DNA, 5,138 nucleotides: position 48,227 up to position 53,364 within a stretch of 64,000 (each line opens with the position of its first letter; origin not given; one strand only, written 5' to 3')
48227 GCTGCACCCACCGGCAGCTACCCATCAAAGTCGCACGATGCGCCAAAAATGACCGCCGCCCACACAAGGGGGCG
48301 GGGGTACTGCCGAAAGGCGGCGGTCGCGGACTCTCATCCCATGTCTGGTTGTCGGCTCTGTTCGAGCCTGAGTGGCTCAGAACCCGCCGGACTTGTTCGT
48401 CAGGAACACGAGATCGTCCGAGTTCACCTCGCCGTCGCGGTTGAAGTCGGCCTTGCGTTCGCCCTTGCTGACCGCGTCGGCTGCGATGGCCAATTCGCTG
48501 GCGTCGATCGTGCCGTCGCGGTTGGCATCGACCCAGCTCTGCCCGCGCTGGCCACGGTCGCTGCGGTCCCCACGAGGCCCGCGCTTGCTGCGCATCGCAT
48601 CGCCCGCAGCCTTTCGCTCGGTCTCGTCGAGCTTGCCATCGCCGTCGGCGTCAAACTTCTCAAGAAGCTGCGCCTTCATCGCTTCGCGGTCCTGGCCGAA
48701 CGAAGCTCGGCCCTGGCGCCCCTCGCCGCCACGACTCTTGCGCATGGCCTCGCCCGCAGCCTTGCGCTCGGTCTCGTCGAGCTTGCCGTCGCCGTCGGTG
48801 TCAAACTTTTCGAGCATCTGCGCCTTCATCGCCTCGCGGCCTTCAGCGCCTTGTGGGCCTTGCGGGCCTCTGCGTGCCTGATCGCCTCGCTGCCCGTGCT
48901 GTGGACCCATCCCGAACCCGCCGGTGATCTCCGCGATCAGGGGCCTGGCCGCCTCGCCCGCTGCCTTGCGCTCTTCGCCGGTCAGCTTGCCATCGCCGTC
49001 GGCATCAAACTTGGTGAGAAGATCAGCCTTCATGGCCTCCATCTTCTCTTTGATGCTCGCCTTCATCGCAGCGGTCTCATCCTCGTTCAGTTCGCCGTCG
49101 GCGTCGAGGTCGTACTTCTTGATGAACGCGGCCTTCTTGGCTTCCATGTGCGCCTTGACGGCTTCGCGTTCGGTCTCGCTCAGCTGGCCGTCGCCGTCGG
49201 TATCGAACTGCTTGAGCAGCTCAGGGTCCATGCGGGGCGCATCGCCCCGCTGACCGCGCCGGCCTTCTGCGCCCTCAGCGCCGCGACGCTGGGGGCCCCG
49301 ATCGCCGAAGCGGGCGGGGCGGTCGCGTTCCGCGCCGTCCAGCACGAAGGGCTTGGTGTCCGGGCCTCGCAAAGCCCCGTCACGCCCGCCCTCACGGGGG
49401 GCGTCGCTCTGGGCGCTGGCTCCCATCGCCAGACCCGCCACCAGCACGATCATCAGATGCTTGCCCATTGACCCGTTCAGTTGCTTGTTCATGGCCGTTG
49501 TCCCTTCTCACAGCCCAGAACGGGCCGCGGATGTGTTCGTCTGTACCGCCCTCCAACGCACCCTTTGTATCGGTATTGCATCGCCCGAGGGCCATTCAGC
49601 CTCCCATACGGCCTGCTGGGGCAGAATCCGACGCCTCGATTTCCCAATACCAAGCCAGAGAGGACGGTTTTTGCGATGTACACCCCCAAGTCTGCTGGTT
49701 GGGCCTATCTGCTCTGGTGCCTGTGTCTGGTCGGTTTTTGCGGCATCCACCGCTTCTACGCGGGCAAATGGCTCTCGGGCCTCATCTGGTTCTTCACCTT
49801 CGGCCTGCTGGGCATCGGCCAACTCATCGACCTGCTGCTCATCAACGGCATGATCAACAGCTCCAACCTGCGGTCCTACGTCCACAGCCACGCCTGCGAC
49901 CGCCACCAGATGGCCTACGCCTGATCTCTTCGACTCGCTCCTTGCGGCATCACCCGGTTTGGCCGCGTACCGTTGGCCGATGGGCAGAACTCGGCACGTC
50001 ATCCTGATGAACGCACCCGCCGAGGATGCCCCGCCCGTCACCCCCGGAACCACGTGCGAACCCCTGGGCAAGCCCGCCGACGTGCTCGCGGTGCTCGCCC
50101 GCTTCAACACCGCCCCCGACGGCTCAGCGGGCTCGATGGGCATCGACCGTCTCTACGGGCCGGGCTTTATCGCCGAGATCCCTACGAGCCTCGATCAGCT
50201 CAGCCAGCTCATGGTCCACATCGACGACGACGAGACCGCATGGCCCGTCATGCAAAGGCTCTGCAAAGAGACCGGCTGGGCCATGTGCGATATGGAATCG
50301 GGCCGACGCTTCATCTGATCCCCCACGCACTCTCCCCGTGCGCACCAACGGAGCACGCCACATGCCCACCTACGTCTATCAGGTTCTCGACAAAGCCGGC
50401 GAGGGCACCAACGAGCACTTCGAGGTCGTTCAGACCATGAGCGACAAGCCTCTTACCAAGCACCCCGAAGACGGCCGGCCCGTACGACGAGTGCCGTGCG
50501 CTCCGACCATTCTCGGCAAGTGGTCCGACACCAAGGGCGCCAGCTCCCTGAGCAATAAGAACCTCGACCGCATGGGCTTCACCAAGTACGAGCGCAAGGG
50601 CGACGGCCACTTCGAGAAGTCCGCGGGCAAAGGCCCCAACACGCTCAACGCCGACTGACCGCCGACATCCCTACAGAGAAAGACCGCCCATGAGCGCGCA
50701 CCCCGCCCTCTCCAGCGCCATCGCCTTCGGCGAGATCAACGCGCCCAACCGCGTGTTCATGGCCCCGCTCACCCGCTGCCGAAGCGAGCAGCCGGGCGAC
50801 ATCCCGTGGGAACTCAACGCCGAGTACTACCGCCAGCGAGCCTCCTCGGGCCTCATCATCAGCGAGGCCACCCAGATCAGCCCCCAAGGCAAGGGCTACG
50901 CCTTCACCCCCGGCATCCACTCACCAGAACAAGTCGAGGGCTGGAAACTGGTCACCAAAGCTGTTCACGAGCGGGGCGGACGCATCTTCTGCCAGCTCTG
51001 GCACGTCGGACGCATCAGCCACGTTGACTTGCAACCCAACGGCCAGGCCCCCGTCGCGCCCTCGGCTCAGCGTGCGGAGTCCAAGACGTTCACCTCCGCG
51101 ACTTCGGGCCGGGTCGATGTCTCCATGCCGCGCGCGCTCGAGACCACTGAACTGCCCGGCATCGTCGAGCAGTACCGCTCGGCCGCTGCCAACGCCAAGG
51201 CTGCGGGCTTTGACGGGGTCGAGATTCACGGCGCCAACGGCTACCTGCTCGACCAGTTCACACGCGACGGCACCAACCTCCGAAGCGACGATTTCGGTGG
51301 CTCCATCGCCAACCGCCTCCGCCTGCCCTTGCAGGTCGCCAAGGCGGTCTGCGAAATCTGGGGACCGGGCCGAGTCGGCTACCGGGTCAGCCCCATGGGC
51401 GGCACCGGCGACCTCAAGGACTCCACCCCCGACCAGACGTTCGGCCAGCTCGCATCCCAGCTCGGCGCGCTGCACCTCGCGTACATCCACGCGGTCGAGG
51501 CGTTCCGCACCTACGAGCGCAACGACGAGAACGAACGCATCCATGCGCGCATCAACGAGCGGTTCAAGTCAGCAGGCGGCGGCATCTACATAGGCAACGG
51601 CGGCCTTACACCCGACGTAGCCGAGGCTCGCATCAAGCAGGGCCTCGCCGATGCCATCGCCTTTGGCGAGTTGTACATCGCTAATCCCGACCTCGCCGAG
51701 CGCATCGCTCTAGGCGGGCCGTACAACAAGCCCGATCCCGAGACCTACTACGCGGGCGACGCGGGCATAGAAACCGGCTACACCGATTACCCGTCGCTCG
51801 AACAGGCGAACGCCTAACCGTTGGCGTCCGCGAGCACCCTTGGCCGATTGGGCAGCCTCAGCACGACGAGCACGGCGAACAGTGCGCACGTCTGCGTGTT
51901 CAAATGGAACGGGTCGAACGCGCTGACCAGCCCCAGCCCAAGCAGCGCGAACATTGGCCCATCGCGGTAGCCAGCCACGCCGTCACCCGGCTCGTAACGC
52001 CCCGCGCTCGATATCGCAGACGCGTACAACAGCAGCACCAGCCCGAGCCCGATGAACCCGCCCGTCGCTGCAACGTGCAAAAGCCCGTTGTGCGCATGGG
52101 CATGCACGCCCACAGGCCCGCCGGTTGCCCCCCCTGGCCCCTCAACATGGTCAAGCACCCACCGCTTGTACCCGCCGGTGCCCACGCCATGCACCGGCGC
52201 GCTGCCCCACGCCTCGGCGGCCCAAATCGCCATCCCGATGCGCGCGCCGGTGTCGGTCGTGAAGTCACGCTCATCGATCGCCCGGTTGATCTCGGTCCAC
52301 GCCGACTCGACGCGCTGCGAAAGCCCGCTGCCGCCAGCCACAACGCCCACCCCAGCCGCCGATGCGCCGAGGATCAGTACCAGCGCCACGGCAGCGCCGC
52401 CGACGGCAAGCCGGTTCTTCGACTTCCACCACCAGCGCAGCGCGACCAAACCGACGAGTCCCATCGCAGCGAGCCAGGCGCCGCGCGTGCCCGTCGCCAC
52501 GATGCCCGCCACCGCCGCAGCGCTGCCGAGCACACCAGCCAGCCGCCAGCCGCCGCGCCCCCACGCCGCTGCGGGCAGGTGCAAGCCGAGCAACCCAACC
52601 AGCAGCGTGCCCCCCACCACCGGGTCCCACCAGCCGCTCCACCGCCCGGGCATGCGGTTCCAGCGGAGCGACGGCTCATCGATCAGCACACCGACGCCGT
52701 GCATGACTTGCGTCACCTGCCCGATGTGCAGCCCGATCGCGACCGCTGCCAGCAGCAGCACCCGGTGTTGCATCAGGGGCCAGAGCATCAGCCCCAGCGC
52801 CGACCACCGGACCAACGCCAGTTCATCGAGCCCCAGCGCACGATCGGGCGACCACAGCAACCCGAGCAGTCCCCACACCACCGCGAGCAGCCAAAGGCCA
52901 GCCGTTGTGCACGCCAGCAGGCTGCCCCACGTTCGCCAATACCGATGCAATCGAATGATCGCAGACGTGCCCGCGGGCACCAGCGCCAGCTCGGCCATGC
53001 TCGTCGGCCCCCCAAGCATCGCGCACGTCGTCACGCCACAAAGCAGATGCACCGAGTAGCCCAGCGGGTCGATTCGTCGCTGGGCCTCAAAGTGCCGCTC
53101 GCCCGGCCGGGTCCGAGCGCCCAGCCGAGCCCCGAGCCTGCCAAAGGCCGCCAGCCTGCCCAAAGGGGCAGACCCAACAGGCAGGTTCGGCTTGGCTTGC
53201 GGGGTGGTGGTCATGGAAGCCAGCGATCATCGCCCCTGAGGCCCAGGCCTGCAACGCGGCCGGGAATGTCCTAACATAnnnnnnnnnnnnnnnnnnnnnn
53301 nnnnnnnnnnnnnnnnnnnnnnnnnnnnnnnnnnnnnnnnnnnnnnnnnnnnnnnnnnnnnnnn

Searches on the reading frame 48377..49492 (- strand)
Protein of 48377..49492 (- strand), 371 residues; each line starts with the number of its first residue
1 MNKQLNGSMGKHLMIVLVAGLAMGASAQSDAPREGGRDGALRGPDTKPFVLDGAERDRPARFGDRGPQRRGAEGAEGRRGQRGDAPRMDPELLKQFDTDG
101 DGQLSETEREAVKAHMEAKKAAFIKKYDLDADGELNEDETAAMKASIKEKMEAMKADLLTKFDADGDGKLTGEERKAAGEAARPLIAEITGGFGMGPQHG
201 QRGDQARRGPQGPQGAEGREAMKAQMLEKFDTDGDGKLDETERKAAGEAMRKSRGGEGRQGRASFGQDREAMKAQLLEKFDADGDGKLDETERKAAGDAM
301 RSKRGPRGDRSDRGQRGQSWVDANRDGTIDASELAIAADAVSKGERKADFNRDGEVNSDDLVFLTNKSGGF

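Call 96: search_protein_families(library=pfam, proteins=[window:48377-49492:-], max_evalue=0.001)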
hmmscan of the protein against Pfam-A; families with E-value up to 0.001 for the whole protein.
window:48377-49492:- (371 aa): 6 families
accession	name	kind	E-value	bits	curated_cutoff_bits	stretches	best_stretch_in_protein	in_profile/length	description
PF13202.12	EF-hand_5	-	1.4e-23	81.7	25.9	0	321-334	8-21/25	EF hand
PF00036.39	EF-hand_1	-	6.2e-21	72.8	25.4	0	225-242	4-21/29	EF hand domain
PF13405.12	EF-hand_6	-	2.1e-16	58.4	25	0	92-108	5-21/30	EF-hand domain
PF13499.12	EF-hand_7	-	4.6e-15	56.2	30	2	225-292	6-61/67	EF-hand domain pair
PF00404.24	Dockerin_1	-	1.5e-11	44.8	22.9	1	322-366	3-54/57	Dockerin type I domain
PF13833.12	EF-hand_8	-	4.7e-07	29.9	28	0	92-108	30-46/54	EF-hand domain pair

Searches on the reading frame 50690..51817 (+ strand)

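Call 96: search_protein_families(library=pfam, proteins=[window:50690-51817:+], max_evalue=0.001)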
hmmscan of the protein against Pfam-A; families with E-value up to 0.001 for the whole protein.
window:50690-51817:+ (375 aa): 1 family
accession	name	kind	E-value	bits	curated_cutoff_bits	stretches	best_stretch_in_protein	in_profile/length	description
PF00724.26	Oxidored_FMN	-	3e-70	237.6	27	1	11-342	6-338/342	NADH:flavin oxidoreductase / NADH oxidase family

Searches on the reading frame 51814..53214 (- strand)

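Call 96: search_protein_families(library=pfam, proteins=[window:51814-53214:-], max_evalue=0.001)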
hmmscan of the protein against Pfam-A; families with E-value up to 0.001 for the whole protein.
window:51814-53214:- (466 aa): 1 family
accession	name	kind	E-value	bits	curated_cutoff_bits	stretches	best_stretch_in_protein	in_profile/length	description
PF04932.20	Wzy_C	-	1.2e-14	54.8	31.7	1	231-393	3-148/149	O-Antigen ligase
